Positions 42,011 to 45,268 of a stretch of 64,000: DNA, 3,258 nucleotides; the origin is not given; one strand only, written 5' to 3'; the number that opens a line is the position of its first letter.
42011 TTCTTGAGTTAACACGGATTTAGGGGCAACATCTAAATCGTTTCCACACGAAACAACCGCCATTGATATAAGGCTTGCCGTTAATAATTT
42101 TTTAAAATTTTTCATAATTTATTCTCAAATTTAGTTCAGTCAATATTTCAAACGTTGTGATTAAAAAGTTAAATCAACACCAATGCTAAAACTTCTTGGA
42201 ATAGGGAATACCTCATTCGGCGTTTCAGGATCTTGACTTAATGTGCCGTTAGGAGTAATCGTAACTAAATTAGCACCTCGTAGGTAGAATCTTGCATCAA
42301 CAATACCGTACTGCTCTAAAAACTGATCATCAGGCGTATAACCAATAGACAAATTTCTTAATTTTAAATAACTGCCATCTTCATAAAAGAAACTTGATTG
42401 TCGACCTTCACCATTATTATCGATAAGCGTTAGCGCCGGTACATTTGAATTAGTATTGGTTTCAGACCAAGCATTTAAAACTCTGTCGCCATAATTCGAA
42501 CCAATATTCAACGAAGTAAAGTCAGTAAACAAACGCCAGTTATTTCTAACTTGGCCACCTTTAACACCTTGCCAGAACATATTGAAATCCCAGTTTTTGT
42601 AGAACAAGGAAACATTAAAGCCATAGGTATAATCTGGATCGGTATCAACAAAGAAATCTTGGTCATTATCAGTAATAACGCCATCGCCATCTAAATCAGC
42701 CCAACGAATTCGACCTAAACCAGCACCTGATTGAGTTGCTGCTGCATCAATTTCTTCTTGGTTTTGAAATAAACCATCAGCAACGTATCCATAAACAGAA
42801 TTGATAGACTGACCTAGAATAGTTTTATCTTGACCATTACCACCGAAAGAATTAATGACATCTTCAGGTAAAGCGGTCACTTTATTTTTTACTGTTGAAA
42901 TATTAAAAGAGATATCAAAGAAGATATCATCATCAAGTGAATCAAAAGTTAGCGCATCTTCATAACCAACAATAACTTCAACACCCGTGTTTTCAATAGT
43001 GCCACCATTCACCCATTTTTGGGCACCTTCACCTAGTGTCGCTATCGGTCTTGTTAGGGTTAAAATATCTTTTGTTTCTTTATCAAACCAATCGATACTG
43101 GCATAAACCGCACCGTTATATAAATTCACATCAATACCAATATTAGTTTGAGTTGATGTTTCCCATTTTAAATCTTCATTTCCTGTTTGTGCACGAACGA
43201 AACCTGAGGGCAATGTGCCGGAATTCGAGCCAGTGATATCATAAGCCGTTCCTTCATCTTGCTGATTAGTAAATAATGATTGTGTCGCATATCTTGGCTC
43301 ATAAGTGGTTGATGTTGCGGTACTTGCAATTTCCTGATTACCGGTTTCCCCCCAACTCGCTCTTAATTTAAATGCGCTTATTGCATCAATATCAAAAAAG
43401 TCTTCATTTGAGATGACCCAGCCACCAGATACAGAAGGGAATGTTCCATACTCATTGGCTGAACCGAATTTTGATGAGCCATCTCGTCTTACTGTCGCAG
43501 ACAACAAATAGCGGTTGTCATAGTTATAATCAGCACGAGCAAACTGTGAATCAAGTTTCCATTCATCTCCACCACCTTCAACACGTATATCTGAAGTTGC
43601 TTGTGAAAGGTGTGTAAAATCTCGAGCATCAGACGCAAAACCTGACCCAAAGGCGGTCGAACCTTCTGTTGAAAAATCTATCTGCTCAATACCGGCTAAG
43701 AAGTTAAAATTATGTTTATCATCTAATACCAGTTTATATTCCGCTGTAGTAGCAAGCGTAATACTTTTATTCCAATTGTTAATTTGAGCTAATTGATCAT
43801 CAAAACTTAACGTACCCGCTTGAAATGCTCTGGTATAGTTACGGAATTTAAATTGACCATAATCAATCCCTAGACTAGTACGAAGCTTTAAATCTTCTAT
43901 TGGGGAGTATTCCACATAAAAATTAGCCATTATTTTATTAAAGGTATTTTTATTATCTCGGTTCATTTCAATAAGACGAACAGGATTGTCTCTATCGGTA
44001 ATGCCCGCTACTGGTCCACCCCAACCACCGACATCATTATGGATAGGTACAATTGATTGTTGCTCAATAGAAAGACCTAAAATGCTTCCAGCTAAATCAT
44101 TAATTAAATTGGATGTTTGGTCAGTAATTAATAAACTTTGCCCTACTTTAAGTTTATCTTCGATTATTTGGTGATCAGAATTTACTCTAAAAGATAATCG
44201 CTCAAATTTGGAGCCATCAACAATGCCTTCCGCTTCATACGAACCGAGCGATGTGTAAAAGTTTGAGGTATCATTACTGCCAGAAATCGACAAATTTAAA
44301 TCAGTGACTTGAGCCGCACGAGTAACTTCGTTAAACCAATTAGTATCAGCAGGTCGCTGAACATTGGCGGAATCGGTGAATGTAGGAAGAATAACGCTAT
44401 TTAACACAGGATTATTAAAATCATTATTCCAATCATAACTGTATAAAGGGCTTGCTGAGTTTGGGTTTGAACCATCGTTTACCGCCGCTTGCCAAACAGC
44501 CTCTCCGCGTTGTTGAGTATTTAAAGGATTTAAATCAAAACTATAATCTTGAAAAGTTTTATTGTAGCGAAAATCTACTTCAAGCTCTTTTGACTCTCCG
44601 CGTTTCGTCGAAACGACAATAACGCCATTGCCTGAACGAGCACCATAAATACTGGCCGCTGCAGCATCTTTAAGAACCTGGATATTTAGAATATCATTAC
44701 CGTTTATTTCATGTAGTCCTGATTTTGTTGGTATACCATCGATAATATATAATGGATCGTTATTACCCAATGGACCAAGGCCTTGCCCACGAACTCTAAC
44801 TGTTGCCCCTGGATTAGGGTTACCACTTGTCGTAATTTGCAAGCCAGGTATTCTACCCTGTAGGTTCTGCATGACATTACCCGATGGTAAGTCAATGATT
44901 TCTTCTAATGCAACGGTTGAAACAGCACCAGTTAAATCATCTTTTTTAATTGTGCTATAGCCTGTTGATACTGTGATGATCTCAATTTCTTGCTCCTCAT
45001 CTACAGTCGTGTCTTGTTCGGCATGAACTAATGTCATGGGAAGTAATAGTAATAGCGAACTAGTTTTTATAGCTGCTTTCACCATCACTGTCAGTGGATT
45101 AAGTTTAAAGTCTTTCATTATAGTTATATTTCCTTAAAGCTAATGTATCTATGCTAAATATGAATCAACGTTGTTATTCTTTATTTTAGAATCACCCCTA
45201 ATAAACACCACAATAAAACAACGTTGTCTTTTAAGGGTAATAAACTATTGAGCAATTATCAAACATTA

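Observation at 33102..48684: Bacteroides-type fructan PUL with a genuine SusC/SusD pair in a gammaproteobacterium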

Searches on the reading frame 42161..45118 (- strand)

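Call 3: search_protein_families(library=pfam, proteins=[window:42161-45118:-])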
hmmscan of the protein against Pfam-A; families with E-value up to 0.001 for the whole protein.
window:42161-45118:- (985 aa): 2 families
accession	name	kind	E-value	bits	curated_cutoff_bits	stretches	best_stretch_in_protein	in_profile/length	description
PF07715.20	Plug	-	4.9e-15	56.4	23.9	1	59-166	2-107/107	TonB-dependent Receptor Plug Domain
PF00593.30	TonB_dep_Rec_b-barrel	-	2.9e-13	50.9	27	1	380-951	47-436/436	TonB dependent receptor-like, beta-barrel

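Call 4: search_protein_families(library=ncbifam, proteins=[window:42161-45118:-], max_evalue=0.01)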
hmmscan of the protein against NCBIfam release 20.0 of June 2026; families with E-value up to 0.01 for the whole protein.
window:42161-45118:- (985 aa): 2 families
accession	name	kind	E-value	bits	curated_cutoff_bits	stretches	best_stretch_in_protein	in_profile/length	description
TIGR04056.1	OMP_RagA_SusC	subfamily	4e-205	684.2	368.25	1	45-985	78-981/981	SusC/RagA family TonB-linked outer membrane protein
TIGR04057.1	SusC_RagA_signa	signature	1.3e-13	50.4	46.2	1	142-172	1-31/31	SusC/RagA subfamily TonB-dependent outer membrane receptor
